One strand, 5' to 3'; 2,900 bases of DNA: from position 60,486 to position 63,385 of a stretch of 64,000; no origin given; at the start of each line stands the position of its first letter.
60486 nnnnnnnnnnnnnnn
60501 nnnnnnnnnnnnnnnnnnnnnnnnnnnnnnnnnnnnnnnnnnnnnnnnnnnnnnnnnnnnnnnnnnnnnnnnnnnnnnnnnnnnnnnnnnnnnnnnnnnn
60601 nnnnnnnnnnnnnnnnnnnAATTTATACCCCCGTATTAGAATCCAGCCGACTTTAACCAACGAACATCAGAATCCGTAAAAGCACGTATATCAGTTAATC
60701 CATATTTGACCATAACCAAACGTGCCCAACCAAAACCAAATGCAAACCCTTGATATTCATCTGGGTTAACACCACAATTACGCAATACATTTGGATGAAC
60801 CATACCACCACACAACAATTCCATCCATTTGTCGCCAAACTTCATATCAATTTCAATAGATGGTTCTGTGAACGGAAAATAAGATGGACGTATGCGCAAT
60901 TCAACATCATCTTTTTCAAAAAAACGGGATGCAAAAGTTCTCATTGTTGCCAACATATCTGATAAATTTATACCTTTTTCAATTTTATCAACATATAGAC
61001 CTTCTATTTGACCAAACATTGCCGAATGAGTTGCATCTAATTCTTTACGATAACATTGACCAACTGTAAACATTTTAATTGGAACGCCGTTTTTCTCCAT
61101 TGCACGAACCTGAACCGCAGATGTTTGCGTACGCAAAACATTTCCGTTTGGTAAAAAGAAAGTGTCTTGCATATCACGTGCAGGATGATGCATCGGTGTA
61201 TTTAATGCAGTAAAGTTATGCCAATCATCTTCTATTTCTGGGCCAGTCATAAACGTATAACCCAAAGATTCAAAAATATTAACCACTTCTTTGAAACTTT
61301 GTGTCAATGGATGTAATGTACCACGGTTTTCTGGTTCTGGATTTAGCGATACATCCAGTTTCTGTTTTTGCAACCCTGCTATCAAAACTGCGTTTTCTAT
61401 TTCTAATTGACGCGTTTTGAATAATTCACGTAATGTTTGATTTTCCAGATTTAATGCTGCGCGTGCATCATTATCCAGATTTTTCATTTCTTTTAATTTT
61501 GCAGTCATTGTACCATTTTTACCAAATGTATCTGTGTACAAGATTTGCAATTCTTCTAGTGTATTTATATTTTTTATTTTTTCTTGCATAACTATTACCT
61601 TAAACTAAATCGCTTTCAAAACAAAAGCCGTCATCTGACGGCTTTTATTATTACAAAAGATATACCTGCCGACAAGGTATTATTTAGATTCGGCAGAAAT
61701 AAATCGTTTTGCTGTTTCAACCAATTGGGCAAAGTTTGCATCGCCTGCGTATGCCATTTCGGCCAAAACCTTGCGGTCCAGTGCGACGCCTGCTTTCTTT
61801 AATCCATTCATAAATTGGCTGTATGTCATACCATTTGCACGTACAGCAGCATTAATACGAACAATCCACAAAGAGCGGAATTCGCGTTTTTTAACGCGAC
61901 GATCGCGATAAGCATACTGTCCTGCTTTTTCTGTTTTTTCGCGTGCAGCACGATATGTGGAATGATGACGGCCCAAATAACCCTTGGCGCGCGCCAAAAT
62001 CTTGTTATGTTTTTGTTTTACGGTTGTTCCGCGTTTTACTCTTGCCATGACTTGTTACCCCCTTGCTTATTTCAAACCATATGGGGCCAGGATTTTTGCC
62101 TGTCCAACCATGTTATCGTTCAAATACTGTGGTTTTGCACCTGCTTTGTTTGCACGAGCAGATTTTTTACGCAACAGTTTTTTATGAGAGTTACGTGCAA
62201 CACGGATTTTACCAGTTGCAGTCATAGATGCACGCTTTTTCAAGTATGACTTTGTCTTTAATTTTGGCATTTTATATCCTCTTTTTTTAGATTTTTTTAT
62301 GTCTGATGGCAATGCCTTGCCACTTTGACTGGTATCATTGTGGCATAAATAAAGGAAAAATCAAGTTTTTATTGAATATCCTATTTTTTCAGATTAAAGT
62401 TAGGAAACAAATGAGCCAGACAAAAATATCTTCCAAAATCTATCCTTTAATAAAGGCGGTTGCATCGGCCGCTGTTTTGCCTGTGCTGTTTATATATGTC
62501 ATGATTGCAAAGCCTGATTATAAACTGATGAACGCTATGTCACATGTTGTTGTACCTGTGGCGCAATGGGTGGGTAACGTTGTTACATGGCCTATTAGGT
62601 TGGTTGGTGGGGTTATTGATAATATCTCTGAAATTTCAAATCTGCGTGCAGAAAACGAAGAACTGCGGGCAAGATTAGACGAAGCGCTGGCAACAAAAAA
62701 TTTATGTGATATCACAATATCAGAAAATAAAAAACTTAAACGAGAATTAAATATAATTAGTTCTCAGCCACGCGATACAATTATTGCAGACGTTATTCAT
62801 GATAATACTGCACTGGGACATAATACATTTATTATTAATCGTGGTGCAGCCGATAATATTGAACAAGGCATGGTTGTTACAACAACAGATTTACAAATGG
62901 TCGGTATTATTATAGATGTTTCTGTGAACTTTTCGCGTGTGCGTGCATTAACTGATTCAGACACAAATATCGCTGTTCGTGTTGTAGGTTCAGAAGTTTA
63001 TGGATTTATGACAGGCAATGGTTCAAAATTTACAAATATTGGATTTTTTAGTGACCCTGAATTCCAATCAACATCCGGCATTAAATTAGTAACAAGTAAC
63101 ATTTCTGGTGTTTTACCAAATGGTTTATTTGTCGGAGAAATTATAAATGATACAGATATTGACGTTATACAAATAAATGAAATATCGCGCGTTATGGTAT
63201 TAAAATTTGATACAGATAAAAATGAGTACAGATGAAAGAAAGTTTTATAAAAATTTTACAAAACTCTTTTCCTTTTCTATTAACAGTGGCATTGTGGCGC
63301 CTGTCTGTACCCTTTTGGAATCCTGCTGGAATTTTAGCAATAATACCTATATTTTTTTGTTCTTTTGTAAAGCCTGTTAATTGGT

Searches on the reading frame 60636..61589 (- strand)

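Call 11: search_protein_families(library=pfam, proteins=[window:60636-61589:-], max_evalue=0.00001)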
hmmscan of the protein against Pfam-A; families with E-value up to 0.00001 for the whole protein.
window:60636-61589:- (317 aa): 2 families
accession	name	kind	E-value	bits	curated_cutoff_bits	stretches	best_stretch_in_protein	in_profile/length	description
PF01409.25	tRNA-synt_2d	-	3.6e-86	289.1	19.8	1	78-314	2-245/246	tRNA synthetases class II core domain (F)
PF02912.23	Phe_tRNA-synt_N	-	5.7e-06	26.6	22.3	0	9-67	1-63/69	Aminoacyl tRNA synthetase class II, N-terminal domain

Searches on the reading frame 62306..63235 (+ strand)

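Call 11: search_protein_families(library=pfam, proteins=[window:62306-63235:+], max_evalue=0.00001)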
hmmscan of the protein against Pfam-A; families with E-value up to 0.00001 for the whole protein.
window:62306-63235:+ (309 aa): 1 family
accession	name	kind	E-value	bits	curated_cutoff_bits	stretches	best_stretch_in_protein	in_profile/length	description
PF04085.20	MreC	-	1e-22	80.9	28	1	163-281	1-117/147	Rod shape-determining protein MreC, barrel core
